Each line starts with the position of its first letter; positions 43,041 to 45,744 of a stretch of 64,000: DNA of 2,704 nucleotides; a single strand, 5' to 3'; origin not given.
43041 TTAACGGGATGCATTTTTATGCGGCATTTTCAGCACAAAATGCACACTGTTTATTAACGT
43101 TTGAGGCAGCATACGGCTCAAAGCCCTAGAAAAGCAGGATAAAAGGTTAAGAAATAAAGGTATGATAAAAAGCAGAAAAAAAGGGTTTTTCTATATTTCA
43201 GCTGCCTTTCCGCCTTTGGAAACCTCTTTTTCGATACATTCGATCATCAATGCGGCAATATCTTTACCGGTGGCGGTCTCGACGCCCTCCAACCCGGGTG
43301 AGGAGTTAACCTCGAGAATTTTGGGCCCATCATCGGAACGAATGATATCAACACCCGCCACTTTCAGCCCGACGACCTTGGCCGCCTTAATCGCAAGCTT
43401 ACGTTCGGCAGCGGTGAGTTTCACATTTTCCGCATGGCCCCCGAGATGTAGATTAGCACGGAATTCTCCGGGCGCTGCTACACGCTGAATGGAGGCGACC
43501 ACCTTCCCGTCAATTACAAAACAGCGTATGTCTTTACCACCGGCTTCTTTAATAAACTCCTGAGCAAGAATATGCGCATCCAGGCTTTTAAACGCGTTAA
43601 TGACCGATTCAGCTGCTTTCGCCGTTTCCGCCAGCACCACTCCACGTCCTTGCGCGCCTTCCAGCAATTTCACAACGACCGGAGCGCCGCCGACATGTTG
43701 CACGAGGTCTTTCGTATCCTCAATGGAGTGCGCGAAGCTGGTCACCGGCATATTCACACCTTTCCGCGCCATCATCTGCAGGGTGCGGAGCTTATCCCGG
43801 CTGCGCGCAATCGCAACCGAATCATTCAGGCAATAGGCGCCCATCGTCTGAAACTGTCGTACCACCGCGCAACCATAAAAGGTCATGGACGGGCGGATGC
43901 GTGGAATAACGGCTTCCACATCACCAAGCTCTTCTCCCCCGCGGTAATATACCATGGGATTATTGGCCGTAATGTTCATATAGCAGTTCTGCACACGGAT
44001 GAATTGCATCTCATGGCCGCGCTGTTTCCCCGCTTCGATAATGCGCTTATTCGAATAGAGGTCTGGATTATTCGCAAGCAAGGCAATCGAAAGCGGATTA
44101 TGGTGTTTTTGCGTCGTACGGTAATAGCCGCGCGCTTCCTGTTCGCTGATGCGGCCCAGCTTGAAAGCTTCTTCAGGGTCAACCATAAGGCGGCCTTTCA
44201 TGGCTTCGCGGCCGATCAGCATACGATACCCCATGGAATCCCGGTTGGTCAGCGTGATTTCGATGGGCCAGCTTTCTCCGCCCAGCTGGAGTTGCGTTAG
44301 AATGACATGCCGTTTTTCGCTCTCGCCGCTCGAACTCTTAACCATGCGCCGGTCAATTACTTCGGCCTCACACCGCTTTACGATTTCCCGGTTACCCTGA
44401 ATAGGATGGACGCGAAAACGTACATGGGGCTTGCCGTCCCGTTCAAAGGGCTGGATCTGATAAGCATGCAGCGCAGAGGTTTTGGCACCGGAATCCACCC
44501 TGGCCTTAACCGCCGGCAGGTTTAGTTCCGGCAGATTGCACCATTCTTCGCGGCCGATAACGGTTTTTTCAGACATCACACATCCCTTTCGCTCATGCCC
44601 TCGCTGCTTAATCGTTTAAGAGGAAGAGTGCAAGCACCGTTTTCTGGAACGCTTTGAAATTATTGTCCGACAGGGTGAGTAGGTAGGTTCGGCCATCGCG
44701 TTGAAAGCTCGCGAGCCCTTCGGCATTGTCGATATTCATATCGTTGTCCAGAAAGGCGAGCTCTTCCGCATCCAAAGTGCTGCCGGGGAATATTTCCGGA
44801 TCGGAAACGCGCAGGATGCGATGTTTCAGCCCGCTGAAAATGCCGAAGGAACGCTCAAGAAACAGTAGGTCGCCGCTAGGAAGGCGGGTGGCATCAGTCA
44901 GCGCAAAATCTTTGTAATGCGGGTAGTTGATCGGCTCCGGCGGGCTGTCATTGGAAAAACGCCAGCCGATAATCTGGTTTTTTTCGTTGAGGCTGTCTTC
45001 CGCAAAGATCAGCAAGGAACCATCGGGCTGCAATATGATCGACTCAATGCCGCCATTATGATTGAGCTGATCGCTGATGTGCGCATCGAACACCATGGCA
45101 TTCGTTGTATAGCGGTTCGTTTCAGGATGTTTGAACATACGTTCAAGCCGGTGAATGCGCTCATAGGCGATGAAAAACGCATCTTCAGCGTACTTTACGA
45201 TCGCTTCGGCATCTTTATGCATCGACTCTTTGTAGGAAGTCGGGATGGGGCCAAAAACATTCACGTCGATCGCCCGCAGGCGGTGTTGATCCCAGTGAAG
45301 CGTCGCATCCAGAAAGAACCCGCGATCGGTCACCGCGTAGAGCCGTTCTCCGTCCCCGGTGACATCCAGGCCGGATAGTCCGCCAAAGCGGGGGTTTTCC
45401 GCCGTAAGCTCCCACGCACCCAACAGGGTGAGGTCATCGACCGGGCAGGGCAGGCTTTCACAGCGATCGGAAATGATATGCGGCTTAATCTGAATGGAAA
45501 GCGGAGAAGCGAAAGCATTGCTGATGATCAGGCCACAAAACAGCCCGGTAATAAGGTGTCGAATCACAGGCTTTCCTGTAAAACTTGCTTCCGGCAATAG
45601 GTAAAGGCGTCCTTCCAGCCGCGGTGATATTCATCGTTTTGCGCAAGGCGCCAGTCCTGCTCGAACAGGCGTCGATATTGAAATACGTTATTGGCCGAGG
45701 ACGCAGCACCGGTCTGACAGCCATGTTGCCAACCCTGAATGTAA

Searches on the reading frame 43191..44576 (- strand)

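Call 17: search_protein_families(library=pfam, proteins=[window:43191-44576:-], max_evalue=0.00001)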
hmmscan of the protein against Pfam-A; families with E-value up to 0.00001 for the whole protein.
window:43191-44576:- (461 aa): 6 families
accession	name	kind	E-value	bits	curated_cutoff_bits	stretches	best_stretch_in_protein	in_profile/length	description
PF08443.16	RimK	-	1.5e-63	214.2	21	1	260-448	2-188/188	RimK-like ATP-grasp domain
PF05618.17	Zn_protease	-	8.5e-38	129.8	27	1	6-138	1-133/138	Putative ATP-dependent zinc protease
PF18030.7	Rimk_N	-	6.4e-37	126.2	26.4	1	162-256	1-94/94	RimK PreATP-grasp domain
PF02955.21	GSH-S_ATP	-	1.2e-20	74.1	23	1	276-427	12-164/175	Prokaryotic glutathione synthetase, ATP-grasp domain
PF14397.11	ATPgrasp_ST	-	3.3e-10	40.1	31.4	0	393-440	220-269/278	Sugar-transfer associated ATP-grasp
PF02655.19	ATP-grasp_3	-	1.1e-09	39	23.2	1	261-425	3-155/160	ATP-grasp domain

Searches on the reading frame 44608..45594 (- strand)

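Call 17: search_protein_families(library=pfam, proteins=[window:44608-45594:-], max_evalue=0.00001)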
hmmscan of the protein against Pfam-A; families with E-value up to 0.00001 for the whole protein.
window:44608-45594:- (328 aa): 1 family
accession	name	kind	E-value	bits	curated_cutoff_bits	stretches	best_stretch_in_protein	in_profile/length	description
PF13449.12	Phytase-like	-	5.6e-33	115.5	27.6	1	69-313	2-284/284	Esterase-like activity of phytase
